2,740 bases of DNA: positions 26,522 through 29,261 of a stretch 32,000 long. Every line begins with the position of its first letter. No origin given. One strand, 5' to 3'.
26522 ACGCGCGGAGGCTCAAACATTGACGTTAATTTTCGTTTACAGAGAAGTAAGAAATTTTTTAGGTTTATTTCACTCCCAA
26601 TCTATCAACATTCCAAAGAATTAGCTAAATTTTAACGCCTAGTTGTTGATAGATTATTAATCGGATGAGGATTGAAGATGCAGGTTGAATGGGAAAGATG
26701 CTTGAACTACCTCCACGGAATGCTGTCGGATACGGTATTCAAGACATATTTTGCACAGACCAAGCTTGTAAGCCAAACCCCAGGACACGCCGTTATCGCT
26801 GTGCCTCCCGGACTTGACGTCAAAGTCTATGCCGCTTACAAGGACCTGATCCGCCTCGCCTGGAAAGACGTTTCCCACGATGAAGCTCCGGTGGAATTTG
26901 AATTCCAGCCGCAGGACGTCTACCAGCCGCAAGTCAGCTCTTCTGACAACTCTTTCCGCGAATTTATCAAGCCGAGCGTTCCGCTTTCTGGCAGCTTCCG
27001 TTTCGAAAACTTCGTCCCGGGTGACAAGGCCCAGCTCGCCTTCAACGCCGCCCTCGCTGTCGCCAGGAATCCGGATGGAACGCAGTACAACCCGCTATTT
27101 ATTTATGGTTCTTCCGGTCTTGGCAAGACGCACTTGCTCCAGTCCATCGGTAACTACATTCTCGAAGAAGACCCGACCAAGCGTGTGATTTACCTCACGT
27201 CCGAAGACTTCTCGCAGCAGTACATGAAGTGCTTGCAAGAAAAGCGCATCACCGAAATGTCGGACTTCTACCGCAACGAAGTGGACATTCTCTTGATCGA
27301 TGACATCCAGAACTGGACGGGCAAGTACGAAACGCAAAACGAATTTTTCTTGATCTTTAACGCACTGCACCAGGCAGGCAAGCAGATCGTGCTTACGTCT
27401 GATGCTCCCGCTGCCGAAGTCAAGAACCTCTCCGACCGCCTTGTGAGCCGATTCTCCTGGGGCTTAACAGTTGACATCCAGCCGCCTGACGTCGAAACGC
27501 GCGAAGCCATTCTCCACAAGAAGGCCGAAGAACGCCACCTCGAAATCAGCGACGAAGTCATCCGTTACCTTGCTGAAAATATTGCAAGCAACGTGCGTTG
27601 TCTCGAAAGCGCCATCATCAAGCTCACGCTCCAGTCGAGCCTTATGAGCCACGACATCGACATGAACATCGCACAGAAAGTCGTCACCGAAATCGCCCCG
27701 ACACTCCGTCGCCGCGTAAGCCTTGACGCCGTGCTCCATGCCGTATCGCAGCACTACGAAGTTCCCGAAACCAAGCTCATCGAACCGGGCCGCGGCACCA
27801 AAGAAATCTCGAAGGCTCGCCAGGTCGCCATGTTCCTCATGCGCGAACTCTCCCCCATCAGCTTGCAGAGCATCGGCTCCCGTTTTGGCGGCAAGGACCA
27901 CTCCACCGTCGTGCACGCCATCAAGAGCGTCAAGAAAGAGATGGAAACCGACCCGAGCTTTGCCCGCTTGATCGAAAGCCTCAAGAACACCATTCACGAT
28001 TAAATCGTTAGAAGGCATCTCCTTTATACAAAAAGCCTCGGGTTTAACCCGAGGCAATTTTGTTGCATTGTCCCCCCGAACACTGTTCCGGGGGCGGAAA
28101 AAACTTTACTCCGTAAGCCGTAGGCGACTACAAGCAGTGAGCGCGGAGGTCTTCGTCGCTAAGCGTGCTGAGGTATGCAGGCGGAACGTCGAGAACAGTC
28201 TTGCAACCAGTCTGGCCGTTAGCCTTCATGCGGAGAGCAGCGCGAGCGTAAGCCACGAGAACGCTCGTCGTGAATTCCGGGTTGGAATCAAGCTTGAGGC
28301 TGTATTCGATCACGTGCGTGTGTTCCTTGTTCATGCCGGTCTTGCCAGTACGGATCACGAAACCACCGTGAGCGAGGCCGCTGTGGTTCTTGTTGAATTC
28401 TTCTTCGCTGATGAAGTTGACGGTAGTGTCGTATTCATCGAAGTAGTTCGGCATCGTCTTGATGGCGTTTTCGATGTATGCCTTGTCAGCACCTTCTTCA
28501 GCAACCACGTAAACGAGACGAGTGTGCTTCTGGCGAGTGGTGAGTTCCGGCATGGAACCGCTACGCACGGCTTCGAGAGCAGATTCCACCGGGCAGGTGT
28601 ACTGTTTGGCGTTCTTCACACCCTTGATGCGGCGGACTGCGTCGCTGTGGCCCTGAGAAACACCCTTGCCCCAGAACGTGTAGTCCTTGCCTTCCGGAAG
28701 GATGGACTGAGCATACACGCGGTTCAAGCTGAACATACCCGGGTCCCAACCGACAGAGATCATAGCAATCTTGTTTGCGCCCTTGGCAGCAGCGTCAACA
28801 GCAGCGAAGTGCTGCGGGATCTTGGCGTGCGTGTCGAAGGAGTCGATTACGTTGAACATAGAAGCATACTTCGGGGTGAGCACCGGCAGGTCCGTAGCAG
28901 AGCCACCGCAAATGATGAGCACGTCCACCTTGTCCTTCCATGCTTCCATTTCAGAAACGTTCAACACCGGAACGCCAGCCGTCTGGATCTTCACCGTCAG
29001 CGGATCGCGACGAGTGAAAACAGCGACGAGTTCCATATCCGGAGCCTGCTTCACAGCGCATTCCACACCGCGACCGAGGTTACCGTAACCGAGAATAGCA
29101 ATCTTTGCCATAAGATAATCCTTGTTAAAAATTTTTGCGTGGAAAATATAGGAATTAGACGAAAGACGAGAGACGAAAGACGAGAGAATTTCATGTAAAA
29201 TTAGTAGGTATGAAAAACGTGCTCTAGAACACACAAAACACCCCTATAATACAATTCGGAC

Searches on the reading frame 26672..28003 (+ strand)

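Call 15: search_protein_families(library=pfam, proteins=[window:26672-28003:+])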
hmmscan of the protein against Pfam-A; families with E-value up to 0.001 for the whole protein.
window:26672-28003:+ (443 aa): 9 families
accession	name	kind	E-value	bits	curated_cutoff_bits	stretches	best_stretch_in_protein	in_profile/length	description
PF00308.24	Bac_DnaA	-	6e-58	196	23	1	107-268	3-162/162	Bacterial DnaA ATPAse domain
PF08299.17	Bac_DnaA_C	-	1.7e-21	76.4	31.5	1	352-420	2-69/69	Bacterial dnaA protein helix-turn-helix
PF13173.12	AAA_14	-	1.9e-06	28.3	27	1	140-261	3-115/129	AAA domain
PF01637.24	ATPase_2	-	2.7e-06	27.8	33.2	1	137-244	18-117/225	ATPase domain predominantly from Archaea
PF01695.23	IstB_IS21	-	9.6e-05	22.4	24.1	1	142-250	95-199/238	IstB-like ATP binding protein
PF00004.35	AAA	-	0.00015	22.6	21.2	1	143-234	2-97/131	ATPase family associated with various cellular activities (AAA)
PF00910.28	RNA_helicase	-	0.00029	21.7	21.5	0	143-205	2-64/105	RNA helicase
PF22688.2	Hda_lid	-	0.00069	20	27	0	276-318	3-45/65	Hda, lid domain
PF11638.13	DnaA_N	-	0.00076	19.6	24.6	0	7-47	4-45/65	DnaA N-terminal domain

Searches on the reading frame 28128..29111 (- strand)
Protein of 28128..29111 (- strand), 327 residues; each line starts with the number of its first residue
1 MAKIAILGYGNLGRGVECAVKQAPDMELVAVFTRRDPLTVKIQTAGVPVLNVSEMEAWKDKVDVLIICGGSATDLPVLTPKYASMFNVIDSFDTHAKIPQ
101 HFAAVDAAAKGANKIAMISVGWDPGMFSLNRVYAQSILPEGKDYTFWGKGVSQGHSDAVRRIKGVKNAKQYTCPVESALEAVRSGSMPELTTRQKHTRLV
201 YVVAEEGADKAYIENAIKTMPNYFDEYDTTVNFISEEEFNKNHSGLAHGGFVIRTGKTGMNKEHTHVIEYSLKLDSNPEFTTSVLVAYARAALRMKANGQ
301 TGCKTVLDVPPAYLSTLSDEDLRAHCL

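Call 15: search_protein_families(library=pfam, proteins=[window:28128-29111:-])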
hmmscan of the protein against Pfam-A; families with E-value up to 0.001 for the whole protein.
window:28128-29111:- (327 aa): 3 families
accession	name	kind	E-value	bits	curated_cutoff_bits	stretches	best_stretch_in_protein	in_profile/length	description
PF16654.10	DAPDH_C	-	1.4e-78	262.6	30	1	121-276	1-154/154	Diaminopimelic acid dehydrogenase C-terminal domain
PF01113.26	DapB_N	-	1.1e-06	29.2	25.6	1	3-66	2-72/124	Dihydrodipicolinate reductase, N-terminus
PF01408.29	GFO_IDH_MocA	-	0.00071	20.7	24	0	3-71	2-72/120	Oxidoreductase family, NAD-binding Rossmann fold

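Call 44: find_homologous_proteins(query=window:28128-29111:-, max_evalue=1e-80)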
Query window:28128-29111:- (327 aa): 7998 proteins with E <= 1e-80 among 8000 candidates; the best 120 are listed.
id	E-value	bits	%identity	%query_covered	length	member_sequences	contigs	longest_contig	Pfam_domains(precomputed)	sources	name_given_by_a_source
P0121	7.5e-209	710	97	100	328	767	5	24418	PF01113.27,PF16654.11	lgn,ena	-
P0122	1.2e-187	640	87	100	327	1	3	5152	PF16654.11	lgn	-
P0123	1.6e-187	640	87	100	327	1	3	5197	PF16654.11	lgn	-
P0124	1.1e-186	637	87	100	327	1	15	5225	PF16654.11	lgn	-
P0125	2.3e-186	636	86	100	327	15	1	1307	PF01113.27,PF16654.11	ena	-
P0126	4.8e-186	635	86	100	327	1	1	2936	PF16654.11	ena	-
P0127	7.1e-186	634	85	100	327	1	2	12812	PF01113.27,PF01408.29,PF16654.11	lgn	-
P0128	7.6e-186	634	87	100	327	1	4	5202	PF16654.11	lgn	-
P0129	9.2e-186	634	87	100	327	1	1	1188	PF16654.11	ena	-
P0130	9.8e-186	634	85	100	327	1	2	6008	PF01113.27,PF01408.29,PF16654.11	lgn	-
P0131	1.8e-185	633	85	100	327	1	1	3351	PF01113.27,PF01408.29,PF16654.11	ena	-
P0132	1.9e-185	633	85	100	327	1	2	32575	PF01113.27,PF01408.29,PF16654.11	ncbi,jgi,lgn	-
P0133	2.5e-185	633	85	100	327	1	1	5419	PF01113.27,PF01408.29,PF16654.11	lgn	-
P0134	6.7e-185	631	84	100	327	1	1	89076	PF01113.27,PF01408.29,PF16654.11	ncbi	-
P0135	7.1e-185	631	84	100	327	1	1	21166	PF01113.27,PF16654.11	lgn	-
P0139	1.9e-184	630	84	100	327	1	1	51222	PF01113.27,PF16654.11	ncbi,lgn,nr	ncbi:MAG: diaminopimelate dehydrogenase [Fibrobacter sp.]|nr:diaminopimelate dehydrogenase [Fibrobac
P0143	1.2e-183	627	84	100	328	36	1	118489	PF01113.27,PF16654.11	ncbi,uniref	ncbi:diaminopimelate dehydrogenase [Fibrobacter sp. HC4]|uniref:diaminopimelate dehydrogenase n=2 Ta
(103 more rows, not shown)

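Call 45: find_encoding_contigs(protein=P0121, flank=1200, max_places=5)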
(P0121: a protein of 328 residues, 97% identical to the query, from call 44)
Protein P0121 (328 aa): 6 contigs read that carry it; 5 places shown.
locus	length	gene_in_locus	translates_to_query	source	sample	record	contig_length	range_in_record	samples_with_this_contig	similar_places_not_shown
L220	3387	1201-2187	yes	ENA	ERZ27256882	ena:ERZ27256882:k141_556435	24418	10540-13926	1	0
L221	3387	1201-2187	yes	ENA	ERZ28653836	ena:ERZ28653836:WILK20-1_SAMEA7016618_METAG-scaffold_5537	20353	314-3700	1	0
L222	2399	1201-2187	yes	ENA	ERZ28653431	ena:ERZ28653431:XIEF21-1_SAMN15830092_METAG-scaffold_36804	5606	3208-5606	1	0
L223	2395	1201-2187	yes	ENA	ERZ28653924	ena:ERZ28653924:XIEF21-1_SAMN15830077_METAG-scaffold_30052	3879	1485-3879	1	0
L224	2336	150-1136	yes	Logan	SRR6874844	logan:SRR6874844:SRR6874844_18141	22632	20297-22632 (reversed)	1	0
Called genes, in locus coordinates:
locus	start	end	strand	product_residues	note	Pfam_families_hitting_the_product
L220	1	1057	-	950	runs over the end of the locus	PF01751:Toprim (weak), PF01131:Topoisom_bac, PF13342:Toprim_Crpt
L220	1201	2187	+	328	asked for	PF01113:DapB_N (faint), PF16654:DAPDH_C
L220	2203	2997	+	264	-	PF09603:Fib_succ_major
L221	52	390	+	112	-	PF18924:DUF5674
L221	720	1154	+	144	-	PF22769:DCD, PF00692:dUTPase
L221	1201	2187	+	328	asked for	PF01113:DapB_N (faint), PF16654:DAPDH_C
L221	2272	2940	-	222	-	PF05013:FGase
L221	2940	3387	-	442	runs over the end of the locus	PF13350:Y_phosphatase3, PF22784:PTP-SAK (weak)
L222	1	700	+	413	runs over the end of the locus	-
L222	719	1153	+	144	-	PF22769:DCD, PF00692:dUTPase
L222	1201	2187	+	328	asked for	PF01113:DapB_N (faint), PF16654:DAPDH_C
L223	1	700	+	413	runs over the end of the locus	-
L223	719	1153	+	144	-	PF22769:DCD, PF00692:dUTPase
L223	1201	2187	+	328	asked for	PF01113:DapB_N (faint), PF16654:DAPDH_C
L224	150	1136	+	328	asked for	PF01113:DapB_N (faint), PF16654:DAPDH_C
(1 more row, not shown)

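Call 46: find_encoding_contigs(protein=P0143, flank=1200, max_places=2)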
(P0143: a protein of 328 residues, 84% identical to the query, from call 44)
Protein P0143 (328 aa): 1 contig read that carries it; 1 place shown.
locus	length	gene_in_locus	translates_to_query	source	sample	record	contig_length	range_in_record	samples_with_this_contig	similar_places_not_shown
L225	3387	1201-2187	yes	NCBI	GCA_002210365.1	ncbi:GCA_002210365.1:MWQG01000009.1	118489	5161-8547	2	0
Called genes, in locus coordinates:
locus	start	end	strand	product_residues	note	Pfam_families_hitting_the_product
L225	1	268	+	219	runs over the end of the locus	-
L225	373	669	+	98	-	PF14076:DUF4258 (weak)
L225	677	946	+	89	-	PF12441:CopG_antitoxin (weak)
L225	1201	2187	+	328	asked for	PF01113:DapB_N (faint), PF16654:DAPDH_C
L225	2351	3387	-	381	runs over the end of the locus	PF00300:His_Phos_1 (faint)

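Call 47: find_encoding_contigs(protein=P0139, flank=1200, max_places=2)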
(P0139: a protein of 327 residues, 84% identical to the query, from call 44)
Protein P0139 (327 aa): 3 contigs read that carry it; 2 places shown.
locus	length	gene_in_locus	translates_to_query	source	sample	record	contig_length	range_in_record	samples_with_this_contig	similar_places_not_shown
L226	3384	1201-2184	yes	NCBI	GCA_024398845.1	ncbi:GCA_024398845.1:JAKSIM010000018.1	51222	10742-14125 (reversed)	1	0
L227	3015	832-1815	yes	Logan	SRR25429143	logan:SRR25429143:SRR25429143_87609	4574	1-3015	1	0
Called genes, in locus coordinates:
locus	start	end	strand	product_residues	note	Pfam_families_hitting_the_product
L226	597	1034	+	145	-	PF22769:DCD (weak), PF00692:dUTPase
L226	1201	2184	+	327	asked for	PF01113:DapB_N (faint), PF16654:DAPDH_C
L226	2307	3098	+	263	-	PF08543:Phos_pyr_kin, PF00294:PfkB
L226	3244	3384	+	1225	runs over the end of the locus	-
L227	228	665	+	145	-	PF22769:DCD (weak), PF00692:dUTPase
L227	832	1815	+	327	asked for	PF01113:DapB_N (faint), PF16654:DAPDH_C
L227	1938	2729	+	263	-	PF08543:Phos_pyr_kin, PF00294:PfkB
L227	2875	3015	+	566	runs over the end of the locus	?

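Call 48: find_encoding_contigs(protein=P0132, flank=1200, max_places=2)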
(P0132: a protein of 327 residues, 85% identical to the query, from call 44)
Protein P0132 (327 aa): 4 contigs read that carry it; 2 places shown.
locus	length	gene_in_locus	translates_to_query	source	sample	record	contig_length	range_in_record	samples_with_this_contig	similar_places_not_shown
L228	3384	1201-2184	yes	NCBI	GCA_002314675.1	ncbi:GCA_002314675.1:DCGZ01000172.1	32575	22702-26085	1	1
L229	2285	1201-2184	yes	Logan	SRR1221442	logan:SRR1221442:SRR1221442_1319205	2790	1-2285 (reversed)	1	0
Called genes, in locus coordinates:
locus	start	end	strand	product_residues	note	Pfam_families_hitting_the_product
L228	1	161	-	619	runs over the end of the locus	PF01807:Zn_ribbon_DnaG, PF03796:DnaB_C (weak)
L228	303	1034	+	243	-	PF12787:EcsC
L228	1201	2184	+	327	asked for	PF01113:DapB_N (faint), PF01408:GFO_IDH_MocA (faint), PF16654:DAPDH_C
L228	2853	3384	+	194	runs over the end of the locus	PF02075:RuvC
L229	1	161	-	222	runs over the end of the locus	?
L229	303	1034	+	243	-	PF12787:EcsC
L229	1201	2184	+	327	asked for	PF01113:DapB_N (faint), PF01408:GFO_IDH_MocA (faint), PF16654:DAPDH_C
